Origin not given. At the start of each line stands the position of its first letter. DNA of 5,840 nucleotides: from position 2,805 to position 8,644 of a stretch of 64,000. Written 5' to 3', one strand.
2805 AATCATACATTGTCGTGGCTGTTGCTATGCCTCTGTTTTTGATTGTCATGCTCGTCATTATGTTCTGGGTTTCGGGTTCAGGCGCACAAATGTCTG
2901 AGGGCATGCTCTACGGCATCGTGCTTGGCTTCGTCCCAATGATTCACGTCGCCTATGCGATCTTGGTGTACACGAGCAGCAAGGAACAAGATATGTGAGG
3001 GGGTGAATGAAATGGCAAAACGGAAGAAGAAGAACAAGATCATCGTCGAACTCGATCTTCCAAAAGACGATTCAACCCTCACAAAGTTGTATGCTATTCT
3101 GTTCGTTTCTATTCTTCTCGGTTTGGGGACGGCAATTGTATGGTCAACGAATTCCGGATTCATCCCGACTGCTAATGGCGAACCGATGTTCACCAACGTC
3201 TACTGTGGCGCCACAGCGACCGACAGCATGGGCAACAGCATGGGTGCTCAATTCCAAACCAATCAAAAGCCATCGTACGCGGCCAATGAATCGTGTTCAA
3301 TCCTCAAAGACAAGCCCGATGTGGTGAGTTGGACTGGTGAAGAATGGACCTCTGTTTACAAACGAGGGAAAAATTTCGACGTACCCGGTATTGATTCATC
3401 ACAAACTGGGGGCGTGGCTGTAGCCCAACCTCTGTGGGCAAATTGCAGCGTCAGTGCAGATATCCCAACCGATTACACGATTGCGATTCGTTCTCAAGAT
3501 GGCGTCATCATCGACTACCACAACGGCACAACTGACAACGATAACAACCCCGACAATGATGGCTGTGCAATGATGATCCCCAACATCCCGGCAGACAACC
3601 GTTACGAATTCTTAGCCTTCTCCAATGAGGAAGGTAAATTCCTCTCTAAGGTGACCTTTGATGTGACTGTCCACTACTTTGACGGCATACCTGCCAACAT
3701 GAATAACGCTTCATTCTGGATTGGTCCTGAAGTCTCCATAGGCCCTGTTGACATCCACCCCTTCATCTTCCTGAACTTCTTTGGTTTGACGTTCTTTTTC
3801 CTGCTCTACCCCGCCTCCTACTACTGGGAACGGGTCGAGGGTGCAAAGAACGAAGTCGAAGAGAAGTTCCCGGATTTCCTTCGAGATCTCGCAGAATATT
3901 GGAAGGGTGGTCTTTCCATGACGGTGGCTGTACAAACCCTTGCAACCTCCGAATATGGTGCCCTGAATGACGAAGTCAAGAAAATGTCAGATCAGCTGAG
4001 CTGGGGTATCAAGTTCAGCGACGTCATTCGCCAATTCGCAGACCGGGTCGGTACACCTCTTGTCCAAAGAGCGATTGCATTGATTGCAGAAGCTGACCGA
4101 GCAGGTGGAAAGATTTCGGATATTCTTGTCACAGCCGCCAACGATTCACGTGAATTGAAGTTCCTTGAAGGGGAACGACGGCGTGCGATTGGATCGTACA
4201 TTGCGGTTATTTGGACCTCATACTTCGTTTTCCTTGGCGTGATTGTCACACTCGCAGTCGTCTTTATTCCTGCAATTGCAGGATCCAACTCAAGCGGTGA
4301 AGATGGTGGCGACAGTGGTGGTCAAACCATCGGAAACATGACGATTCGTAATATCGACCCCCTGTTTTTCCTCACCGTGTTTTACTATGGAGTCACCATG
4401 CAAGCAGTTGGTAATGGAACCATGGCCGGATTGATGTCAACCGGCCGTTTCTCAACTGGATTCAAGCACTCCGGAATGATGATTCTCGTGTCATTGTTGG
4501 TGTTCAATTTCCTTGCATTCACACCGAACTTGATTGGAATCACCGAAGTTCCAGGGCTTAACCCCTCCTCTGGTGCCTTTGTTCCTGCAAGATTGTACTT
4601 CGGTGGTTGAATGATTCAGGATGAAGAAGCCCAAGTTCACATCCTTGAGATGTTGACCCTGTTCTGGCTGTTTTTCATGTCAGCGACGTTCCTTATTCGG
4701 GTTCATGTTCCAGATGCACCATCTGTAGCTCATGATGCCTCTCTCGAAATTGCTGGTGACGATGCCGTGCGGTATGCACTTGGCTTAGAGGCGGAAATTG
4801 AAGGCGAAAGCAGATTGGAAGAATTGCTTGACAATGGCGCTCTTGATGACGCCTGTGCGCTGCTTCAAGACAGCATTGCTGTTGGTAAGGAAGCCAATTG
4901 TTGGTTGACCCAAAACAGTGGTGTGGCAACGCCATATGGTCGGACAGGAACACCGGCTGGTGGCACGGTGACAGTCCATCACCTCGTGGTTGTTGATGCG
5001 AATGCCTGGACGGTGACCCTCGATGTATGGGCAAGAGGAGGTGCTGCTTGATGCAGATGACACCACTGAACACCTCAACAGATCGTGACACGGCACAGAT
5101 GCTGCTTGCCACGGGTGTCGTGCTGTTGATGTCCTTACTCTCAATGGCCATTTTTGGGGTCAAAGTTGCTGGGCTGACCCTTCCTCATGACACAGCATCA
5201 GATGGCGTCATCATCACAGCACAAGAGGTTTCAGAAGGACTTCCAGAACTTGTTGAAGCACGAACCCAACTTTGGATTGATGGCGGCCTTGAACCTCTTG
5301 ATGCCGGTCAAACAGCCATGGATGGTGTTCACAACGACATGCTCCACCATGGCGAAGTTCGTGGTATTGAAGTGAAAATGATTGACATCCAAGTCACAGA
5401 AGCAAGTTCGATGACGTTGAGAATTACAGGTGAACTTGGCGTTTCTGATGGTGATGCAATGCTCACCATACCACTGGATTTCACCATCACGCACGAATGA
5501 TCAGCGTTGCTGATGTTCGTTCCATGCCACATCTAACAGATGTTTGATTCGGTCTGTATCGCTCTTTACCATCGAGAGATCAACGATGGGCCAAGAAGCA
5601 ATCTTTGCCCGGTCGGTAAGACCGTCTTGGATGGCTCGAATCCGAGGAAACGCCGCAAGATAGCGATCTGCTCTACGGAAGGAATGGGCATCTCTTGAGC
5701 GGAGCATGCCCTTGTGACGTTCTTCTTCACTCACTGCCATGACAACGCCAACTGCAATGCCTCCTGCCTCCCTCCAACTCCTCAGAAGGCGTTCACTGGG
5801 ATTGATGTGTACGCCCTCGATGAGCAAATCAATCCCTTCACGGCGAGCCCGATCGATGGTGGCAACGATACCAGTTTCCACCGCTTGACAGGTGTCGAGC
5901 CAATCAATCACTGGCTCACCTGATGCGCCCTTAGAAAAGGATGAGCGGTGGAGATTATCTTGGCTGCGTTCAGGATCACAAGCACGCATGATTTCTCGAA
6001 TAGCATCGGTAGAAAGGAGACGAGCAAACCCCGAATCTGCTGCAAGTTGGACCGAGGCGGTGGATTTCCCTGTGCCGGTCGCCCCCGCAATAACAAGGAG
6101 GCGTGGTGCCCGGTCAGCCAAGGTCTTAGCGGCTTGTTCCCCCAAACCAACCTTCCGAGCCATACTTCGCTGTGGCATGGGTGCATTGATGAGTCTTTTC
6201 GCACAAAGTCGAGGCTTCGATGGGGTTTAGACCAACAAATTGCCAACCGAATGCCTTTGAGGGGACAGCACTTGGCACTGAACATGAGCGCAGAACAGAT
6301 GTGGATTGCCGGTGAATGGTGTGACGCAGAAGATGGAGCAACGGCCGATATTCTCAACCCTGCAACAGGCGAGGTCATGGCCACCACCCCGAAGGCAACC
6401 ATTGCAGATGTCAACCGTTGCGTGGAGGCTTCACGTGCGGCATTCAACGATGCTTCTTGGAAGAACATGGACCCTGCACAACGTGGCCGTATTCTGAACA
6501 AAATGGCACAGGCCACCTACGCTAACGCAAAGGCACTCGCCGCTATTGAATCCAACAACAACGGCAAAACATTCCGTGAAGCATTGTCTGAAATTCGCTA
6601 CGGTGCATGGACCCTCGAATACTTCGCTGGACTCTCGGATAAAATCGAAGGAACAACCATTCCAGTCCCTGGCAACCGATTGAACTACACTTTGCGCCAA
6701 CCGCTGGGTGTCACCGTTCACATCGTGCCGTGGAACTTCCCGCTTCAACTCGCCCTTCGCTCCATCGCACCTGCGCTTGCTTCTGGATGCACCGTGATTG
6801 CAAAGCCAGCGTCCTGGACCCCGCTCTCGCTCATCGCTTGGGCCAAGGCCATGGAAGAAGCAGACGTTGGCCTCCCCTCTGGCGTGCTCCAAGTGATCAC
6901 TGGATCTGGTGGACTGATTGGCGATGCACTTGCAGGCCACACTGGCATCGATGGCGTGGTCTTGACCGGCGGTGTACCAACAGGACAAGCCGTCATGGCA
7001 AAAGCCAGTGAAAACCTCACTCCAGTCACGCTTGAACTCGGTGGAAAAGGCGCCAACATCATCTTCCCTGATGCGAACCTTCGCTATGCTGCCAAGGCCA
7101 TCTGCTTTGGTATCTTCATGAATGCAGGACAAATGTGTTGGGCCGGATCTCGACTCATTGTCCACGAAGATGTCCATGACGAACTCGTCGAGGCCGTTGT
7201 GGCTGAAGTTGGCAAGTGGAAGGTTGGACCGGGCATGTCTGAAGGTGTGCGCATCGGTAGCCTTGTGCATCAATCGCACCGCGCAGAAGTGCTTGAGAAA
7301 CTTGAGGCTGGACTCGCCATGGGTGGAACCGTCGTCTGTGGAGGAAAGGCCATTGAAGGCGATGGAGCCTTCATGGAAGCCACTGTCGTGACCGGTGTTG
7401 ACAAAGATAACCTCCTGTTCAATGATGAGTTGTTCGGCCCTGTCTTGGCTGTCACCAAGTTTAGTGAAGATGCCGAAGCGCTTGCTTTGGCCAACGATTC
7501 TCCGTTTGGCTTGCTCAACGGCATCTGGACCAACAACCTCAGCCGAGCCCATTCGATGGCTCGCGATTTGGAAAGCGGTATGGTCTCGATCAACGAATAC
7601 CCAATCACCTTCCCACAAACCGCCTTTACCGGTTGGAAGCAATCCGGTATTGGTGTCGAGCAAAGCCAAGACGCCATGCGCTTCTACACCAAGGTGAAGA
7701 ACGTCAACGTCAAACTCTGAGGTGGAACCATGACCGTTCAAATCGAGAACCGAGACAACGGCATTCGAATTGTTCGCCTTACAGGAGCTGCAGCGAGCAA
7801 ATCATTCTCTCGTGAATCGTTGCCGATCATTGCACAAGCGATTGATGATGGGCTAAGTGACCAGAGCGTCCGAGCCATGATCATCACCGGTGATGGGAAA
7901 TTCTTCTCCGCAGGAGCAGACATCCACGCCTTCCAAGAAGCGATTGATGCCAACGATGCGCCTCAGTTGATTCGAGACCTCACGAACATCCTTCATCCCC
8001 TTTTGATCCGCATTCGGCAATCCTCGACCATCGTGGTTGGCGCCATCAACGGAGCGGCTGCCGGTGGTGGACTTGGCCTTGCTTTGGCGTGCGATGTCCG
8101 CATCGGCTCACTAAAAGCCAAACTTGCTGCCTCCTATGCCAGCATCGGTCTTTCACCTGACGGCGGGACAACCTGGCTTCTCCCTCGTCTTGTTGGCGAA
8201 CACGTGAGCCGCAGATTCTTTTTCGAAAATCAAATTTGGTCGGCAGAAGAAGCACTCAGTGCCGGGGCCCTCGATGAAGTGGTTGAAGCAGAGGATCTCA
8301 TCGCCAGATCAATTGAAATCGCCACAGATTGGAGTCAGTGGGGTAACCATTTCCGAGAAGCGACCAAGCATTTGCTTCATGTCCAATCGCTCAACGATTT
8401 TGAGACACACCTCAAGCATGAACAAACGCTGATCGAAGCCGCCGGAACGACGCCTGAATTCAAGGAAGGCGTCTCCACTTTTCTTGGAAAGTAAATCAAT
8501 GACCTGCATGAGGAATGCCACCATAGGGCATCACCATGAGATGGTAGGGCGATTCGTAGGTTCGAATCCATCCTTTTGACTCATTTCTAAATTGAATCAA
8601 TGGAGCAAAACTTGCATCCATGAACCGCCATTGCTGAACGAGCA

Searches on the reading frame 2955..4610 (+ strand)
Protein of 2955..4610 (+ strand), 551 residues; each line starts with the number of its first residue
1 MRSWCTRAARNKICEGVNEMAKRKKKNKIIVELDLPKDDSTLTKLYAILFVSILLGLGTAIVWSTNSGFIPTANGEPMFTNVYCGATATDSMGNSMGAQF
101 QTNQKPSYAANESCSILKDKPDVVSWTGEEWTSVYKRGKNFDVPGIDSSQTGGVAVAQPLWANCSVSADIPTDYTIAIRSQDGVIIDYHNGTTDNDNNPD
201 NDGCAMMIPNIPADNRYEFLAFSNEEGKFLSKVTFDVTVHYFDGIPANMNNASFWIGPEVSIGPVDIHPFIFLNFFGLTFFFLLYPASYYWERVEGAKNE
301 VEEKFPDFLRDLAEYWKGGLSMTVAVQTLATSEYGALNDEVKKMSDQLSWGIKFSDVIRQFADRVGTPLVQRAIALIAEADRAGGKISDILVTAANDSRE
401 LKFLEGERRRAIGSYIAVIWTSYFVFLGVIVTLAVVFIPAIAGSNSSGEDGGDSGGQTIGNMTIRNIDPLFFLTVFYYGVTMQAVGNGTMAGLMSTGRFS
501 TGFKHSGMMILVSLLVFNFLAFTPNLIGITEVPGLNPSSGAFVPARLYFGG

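Call 52: search_protein_families(library=pfam, proteins=[window:2955-4610:+], max_evalue=0.00001)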
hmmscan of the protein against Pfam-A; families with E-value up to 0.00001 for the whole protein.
window:2955-4610:+ (551 aa): 1 family
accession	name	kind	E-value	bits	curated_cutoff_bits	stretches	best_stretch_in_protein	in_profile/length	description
PF00482.28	T2SSF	-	1.8e-12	47.8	25.2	1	308-432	1-122/125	Type II secretion system (T2SS), protein F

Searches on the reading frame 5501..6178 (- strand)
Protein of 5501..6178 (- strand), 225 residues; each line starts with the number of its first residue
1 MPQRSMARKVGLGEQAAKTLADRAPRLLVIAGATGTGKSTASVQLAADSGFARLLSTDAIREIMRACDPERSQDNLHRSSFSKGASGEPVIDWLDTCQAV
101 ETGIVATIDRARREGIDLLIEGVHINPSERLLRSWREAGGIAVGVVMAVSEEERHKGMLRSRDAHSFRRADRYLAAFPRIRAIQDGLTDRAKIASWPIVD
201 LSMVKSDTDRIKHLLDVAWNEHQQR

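Call 52: search_protein_families(library=pfam, proteins=[window:5501-6178:-], max_evalue=0.00001)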
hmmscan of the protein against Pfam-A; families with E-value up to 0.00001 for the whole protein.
window:5501-6178:- (225 aa): 1 family
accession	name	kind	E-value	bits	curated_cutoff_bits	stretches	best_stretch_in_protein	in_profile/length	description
PF13671.12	AAA_33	-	1.6e-06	28.9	27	1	27-176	1-132/143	AAA domain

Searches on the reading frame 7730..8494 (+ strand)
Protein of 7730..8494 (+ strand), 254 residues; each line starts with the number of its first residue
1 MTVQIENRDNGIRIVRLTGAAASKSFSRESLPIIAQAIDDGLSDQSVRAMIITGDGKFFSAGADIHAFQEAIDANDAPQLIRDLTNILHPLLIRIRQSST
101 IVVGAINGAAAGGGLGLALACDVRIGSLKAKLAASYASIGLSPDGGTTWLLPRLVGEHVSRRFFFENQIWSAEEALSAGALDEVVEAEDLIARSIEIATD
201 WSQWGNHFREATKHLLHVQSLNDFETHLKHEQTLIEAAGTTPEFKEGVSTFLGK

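Call 95: search_protein_families(library=pfam, proteins=[window:7730-8494:+], max_evalue=0.001)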
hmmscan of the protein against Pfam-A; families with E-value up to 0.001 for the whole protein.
window:7730-8494:+ (254 aa): 2 families
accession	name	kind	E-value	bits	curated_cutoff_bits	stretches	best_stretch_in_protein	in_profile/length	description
PF00378.25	ECH_1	-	7.8e-40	137.2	27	1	9-253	3-242/251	Enoyl-CoA hydratase/isomerase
PF16113.10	ECH_2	-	5.7e-24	85.7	27.2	1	13-238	2-225/335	Enoyl-CoA hydratase/isomerase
